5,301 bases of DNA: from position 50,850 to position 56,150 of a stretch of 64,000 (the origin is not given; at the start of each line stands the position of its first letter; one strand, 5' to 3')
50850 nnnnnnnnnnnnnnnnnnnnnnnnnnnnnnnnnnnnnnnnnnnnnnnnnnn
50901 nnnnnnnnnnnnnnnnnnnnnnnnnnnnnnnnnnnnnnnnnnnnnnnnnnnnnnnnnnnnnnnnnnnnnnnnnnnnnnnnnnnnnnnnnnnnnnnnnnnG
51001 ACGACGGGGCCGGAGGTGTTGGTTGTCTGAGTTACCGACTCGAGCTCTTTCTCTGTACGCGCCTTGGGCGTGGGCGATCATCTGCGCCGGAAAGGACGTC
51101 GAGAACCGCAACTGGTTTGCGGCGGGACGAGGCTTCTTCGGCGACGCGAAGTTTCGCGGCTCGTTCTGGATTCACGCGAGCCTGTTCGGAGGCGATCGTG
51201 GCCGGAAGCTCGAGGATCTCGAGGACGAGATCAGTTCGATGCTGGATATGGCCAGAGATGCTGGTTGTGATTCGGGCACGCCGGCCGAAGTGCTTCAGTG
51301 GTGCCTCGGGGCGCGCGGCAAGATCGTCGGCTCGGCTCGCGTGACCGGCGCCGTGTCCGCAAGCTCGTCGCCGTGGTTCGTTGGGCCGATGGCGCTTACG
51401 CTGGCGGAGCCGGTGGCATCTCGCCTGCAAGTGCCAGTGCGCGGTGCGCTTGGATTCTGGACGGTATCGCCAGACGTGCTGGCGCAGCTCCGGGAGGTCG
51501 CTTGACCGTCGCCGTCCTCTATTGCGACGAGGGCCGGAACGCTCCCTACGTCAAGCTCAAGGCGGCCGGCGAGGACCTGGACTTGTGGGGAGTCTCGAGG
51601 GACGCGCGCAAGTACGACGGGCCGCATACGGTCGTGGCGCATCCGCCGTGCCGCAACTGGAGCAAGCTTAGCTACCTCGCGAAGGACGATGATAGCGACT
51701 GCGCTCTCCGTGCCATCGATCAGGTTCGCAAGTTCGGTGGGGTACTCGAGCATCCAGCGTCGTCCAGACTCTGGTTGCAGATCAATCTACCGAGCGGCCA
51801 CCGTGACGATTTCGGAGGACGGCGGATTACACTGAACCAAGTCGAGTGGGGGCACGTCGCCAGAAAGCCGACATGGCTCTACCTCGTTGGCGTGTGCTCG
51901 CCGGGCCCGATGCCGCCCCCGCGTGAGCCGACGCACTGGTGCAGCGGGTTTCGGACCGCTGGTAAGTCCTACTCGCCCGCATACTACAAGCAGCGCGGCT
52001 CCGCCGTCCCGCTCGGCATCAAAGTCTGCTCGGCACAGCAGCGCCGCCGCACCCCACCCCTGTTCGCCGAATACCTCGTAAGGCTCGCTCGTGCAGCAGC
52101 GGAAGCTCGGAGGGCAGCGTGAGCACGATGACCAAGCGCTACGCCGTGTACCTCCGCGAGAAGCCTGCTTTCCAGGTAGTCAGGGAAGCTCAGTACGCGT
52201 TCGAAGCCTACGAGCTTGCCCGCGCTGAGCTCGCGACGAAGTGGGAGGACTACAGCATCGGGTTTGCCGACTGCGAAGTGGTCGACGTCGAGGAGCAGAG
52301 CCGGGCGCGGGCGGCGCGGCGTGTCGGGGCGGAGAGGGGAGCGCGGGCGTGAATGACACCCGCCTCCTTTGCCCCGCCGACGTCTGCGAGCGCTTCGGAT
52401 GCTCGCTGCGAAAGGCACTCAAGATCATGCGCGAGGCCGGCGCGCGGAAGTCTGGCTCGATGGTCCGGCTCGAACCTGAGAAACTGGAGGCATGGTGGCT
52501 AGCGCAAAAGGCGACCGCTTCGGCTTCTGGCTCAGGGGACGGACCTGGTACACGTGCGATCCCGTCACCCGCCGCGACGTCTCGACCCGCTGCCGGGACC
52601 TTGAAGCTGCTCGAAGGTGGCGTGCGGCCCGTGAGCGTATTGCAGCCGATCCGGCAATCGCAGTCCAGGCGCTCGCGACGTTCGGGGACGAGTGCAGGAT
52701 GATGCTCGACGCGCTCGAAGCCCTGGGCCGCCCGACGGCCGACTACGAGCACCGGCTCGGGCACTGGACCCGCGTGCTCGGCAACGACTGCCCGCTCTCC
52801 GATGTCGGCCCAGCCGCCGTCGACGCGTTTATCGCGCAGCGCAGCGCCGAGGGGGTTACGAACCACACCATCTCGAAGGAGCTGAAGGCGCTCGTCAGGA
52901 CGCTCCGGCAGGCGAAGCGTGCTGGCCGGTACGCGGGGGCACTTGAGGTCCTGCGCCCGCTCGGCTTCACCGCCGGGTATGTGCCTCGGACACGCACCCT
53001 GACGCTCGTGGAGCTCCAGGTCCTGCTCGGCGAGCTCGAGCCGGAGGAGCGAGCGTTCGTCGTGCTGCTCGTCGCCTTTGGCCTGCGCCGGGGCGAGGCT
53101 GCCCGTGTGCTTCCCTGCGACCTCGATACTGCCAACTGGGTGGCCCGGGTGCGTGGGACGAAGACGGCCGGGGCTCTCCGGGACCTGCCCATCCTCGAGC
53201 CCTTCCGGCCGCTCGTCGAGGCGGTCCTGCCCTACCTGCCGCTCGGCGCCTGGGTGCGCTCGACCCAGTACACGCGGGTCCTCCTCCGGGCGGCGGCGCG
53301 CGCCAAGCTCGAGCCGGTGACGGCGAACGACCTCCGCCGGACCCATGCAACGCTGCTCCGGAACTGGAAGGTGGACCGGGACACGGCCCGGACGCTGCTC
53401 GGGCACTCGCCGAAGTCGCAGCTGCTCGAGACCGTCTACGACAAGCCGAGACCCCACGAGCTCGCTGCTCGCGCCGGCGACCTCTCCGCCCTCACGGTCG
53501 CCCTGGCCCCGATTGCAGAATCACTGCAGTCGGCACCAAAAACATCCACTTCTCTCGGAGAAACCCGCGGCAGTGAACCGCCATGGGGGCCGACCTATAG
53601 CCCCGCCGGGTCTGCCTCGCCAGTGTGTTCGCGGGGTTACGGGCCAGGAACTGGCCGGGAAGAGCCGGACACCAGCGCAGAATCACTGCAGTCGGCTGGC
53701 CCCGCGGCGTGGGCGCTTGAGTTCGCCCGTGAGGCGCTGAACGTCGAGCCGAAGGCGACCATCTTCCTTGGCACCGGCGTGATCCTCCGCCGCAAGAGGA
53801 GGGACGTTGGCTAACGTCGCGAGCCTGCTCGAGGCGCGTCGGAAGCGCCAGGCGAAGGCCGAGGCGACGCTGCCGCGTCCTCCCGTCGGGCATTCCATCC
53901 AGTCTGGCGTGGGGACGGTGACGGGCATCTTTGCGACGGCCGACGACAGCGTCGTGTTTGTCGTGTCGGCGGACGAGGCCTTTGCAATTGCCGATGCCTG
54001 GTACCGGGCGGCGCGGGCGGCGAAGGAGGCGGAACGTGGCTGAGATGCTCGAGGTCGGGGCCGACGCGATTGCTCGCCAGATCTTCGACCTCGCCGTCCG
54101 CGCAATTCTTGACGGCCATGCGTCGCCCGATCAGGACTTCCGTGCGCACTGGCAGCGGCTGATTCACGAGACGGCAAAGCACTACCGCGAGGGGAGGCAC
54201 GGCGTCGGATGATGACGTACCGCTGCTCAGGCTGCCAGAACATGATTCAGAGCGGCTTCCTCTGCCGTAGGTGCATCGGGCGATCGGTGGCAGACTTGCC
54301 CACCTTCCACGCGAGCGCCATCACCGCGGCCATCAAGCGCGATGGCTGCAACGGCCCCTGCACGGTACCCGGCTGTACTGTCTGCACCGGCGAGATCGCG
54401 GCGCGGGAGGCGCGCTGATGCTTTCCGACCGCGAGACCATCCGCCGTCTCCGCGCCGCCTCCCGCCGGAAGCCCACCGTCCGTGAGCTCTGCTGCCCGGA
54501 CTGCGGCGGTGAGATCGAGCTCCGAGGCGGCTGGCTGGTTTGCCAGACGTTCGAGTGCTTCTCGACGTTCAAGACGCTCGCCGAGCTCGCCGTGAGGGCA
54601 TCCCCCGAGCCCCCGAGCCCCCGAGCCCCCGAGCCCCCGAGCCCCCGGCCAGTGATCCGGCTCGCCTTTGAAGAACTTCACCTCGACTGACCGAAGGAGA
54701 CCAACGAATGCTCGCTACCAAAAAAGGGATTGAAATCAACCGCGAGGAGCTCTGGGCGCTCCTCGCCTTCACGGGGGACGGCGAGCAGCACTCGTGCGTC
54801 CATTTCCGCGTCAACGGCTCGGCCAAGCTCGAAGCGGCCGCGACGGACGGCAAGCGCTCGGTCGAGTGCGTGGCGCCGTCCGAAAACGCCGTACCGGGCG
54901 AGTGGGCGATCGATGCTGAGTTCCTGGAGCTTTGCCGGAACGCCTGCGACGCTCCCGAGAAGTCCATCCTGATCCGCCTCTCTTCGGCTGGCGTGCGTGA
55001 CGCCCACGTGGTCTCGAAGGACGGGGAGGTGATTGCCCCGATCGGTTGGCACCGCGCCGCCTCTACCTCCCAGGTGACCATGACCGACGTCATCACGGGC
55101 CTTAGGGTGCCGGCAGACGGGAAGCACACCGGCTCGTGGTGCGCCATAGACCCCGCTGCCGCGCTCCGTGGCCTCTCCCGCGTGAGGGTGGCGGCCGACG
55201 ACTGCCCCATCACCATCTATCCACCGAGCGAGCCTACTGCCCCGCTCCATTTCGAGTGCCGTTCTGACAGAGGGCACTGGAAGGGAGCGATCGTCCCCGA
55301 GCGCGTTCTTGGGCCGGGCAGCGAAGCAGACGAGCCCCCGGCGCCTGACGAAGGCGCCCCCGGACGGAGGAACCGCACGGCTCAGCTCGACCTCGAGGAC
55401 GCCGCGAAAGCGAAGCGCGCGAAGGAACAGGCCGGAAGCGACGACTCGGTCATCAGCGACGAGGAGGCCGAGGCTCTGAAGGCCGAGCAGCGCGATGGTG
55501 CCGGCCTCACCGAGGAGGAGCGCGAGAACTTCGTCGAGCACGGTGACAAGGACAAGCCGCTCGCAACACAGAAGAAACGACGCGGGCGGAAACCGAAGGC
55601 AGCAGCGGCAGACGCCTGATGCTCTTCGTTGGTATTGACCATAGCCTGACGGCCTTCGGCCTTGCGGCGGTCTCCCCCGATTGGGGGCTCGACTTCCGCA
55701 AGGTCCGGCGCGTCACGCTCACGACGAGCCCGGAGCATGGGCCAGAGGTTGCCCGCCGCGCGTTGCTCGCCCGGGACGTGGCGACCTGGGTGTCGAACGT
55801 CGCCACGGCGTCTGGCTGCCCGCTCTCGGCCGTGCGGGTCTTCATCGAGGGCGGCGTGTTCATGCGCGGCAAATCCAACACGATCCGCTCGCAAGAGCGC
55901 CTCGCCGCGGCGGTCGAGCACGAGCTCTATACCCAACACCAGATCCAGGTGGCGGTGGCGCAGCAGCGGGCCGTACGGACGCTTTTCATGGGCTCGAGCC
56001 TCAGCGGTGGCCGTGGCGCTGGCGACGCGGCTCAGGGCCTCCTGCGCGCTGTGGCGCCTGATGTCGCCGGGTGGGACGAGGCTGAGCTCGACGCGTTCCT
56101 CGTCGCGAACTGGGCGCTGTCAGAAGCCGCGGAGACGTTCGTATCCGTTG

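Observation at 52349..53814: Integrase ORF reads through an attP-like region with 20-bp direct repeats; xis-like gene overlaps int by 210 nt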

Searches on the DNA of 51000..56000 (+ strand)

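Call 6: search_dna_similar(query=window:51000-56000:+, collection=phages, mode=near)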
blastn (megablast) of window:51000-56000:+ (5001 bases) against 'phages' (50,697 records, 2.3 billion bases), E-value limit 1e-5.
No match.

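Call 76: search_rna_families(source=window, start=53300, end=54000, threshold=evalue, max_evalue=10)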
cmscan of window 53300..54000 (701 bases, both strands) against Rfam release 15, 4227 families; matches with E-value up to 10: 1.
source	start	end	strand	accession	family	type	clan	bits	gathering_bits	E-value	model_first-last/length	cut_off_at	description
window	53949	53998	-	RF03032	narK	Cis-reg;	-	16.4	43.2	1.6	1-72/72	no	narK RNA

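Call 86: search_rna_families(sources=[L008, L009, L010, L011, L012, L013, L014, L015, L016, L018], threshold=evalue, max_evalue=1)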
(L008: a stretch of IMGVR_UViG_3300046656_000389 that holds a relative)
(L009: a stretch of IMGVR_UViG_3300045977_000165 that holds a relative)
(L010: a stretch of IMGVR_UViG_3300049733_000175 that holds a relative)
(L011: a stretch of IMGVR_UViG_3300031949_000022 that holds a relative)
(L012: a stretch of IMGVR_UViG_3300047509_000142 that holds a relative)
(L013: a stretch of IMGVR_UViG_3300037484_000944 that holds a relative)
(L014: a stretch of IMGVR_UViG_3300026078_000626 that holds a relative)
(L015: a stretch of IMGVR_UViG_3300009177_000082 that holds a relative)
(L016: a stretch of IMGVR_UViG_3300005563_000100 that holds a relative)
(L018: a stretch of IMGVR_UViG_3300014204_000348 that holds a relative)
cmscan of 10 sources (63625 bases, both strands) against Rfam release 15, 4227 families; matches with E-value up to 1: 1.
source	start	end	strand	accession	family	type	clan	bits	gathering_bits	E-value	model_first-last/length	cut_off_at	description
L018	3705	3765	+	RF00005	tRNA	Gene; tRNA;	CL00001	24.7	29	0.92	6-65/71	no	tRNA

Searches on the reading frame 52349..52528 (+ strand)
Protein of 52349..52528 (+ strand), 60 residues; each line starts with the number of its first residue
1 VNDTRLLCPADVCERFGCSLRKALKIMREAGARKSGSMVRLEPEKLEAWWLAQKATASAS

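Call 46: search_protein_families(library=ncbifam, proteins=[window:52349-52528:+], max_evalue=10)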
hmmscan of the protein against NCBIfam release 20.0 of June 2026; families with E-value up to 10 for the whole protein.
seq(60 aa): 0 families

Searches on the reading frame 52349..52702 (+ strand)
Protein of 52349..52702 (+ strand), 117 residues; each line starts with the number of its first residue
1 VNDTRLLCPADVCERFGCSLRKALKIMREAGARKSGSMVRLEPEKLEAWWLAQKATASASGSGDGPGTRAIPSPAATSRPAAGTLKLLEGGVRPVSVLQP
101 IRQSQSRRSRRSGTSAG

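Call 7: search_protein_families(library=pfam, proteins=[window:52349-52702:+], max_evalue=0.01)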
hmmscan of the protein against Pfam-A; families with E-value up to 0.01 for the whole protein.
window:52349-52702:+ (117 aa): 0 families

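Call 47: search_solved_structures(query=A2, max_evalue=10)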
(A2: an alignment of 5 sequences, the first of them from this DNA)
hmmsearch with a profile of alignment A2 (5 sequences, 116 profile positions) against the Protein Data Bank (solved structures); distinct sequences matched with E-value up to 10: 6.
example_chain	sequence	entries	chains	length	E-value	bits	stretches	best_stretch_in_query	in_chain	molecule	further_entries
9ubw_K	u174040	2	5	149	0.54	14.2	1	6-71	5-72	Cation channel sperm-associated auxiliary subunit zeta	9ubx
11kc_A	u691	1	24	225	0.65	14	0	30-56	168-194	Designed nanoparticle O43-TM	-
5gnc_A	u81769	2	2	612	0.69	13.9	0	10-54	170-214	Avh146 | RxLR effector protein PSR2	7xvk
7eeb_K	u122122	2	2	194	0.7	13.9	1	5-65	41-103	Cation channel sperm-associated protein subunit zeta | Cation channel sperm-associated auxiliary subunit zeta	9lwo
9j5i_E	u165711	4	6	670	0.97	13.4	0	10-54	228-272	RxLR effector protein PSR2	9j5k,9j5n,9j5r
5f8c_A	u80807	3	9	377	1.3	13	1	3-34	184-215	Methyltransferase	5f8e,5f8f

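Call 56: predict_structure(protein=window:52349-52702:+)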
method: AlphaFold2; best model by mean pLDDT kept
length: 117 residues; sequences in the alignment: 1
mean_pLDDT: 62.5   pTM: 0.34
mean pLDDT of the five models: 62.5, 59.2, 57.5, 55.6, 47.3
residues with pLDDT >= 90: 0; 70-90: 38; 50-70: 58; < 50: 21
segments of 3 or more residues with pLDDT < 50: 59-65, 70-73
pLDDT, mean of each block of 10 residues (from residue 1): 61 79 81 69 74 62 48 51 56 54 54 60
secondary structure, 60 per line:
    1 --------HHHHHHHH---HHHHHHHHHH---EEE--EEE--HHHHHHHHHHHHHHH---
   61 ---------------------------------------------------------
elements in order: H9-16 H20-29 E33-35 E38-40 H43-57

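Call 63: fold_search(model_id=the predicted structure, library=pdb)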
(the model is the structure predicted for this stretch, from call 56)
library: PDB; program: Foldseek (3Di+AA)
matches with E <= 10: 277; with E <= 0.001: 0
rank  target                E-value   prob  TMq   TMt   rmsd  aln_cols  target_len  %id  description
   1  7b5y_A                3.0e-01  0.44  0.28  0.19   5.0        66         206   14  S. agalactiae BusR in complex with its busAB-promotor DNA (released 2021-08-11)
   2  5i44_A                3.7e-01  0.85  0.36  0.55   3.2        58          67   10  Structure of RacA-DNA complex; P21 form (released 2016-05-04)
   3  5i44_K                3.7e-01  0.84  0.35  0.55   3.2        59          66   12  Structure of RacA-DNA complex; P21 form (released 2016-05-04)
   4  5e01_B                4.5e-01  0.69  0.33  0.31   4.3        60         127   17  Crystal structure of HiNmlR, a MerR family regulator lacking the sensor domain, bound to palyndromic promoter DNA (released 2016-06-29)
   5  5d8c_B                5.1e-01  0.69  0.35  0.32   4.2        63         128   16  Crystal structure of HiNmlR, a MerR family regulator lacking the sensor domain, bound to promoter DNA (released 2016-06-29)
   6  5i44_B                5.8e-01  0.80  0.37  0.57   3.2        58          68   10  Structure of RacA-DNA complex; P21 form (released 2016-05-04)
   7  5i41                  5.8e-01  0.75  0.35  0.54   3.3        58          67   10  Structure of the apo RacA DNA binding domain (released 2016-05-04)
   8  4x6g_C                5.8e-01  0.35  0.28  0.14   6.0        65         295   25  Full-length OxyR C199D from pseudomonas aeruginosa (released 2015-04-29)
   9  5i44_G                7.1e-01  0.75  0.36  0.55   3.1        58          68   10  Structure of RacA-DNA complex; P21 form (released 2016-05-04)
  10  5i44_I                7.1e-01  0.66  0.35  0.55   3.3        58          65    9  Structure of RacA-DNA complex; P21 form (released 2016-05-04)
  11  7pza_B                7.1e-01  0.33  0.25  0.15   4.2        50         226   18  Structure of the Clr-cAMP-DNA complex (released 2022-11-02)
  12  1lnw_C                7.6e-01  0.47  0.30  0.26   5.3        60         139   17  CRYSTAL STRUCTURE OF THE MEXR REPRESSOR OF THE MEXAB-OPRM MULTIDRUG EFFLUX OPERON OF PSEUDOMONAS AERUGINOSA (released 2002-09-11)
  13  4em0                  8.1e-01  0.15  0.24  0.20   8.0        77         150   18  staphylococcus aureus MarR in complex with salicylate and kanamycin (released 2013-04-17)
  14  4b48                  8.6e-01  0.69  0.36  0.14   2.8        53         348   15  Bacterial translation initiation factor IF2 (1-363), complex with GTP (released 2013-05-29)
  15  6ama_B                8.6e-01  0.57  0.30  0.55   2.9        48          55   19  Structure of S. coelicolor/S. venezuelae BldC-smeA-ssfA complex to 3.09 Angstrom (released 2018-03-28)
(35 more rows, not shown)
